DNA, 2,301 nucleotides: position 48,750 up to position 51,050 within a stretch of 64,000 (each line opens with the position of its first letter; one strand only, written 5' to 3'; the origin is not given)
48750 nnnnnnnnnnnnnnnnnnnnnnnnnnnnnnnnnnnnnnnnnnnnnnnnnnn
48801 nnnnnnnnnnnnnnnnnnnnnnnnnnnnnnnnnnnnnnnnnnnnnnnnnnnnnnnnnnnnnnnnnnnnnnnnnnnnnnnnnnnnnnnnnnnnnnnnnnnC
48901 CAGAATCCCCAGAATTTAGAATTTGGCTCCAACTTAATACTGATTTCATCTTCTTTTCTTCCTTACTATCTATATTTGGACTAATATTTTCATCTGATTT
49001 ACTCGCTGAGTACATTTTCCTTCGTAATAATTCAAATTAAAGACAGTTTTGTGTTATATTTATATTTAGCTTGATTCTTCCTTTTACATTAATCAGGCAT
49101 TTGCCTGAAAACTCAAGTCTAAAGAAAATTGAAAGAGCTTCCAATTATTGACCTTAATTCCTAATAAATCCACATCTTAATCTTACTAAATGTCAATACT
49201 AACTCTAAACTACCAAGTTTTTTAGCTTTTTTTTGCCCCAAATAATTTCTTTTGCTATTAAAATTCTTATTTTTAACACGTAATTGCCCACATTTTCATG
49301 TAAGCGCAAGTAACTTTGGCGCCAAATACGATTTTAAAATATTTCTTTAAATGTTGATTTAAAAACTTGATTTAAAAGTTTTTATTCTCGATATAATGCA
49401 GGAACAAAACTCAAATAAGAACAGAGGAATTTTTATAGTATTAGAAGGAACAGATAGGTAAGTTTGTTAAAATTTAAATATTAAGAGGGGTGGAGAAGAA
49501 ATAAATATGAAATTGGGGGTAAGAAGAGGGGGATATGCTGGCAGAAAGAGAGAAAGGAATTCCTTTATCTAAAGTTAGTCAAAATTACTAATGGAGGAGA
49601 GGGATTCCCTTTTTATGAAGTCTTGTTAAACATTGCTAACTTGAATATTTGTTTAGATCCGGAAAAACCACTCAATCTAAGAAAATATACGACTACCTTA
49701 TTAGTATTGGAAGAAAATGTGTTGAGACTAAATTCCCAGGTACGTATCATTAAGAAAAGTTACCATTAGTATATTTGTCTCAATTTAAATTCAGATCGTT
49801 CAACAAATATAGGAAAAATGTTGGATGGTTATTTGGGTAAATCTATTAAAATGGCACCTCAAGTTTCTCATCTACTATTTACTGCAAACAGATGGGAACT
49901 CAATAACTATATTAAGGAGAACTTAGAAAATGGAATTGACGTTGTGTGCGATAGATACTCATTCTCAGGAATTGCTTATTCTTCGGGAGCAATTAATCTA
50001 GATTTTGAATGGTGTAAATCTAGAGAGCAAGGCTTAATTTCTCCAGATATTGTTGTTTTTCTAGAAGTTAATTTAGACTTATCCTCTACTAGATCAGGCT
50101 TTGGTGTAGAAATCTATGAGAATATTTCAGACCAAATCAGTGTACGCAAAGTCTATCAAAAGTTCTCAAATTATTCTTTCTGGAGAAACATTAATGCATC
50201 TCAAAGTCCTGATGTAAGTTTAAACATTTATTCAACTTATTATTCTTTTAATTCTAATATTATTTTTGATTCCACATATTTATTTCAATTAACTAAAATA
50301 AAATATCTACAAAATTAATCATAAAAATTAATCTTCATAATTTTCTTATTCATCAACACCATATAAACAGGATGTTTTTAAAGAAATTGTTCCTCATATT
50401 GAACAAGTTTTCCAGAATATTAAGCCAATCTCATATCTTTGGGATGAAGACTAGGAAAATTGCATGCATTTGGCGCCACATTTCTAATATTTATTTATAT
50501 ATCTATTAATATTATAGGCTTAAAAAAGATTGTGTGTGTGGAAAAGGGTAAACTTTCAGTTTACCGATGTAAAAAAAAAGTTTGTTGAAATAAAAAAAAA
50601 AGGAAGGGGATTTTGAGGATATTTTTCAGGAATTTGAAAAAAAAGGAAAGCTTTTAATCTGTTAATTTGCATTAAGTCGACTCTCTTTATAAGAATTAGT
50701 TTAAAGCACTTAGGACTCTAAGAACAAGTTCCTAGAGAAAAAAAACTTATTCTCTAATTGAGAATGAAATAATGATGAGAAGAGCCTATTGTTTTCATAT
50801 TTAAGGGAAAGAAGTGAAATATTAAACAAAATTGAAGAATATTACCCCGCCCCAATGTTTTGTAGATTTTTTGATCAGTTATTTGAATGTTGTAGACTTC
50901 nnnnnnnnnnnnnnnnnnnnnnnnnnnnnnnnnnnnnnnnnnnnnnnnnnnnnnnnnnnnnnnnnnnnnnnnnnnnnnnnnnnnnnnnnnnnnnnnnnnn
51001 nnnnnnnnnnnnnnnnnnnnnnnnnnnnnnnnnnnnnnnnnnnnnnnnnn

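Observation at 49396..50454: Thymidylate kinase gene with three GT-AG introns; the ORF track sees only the third exon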

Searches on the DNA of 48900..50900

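Call 21: search_rna_families(source=window, start=48900, end=50900, threshold=evalue, max_evalue=1)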
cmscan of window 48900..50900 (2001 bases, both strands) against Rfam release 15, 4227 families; matches with E-value up to 1: 1.
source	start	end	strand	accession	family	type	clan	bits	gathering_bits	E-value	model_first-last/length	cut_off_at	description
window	50630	50700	+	RF00249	mir-46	Gene; miRNA;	-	19.7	44.7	1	1-85/85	no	mir-46/mir-47/mir-281 microRNA precursor family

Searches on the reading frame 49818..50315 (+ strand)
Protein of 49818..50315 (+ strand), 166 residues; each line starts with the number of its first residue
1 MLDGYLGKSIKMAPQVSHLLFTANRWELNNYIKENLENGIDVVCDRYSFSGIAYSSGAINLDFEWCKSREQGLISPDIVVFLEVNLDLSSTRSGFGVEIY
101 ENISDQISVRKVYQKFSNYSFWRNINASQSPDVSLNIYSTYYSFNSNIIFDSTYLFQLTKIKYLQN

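Call 5: search_protein_families(library=pfam, proteins=[window:49818-50315:+], max_evalue=0.01)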
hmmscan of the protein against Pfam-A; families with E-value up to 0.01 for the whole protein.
seq(166 aa): 1 family
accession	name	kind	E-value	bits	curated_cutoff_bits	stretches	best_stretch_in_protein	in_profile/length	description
PF02223.23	Thymidylate_kin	-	2e-25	90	27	1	2-131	42-178/185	Thymidylate kinase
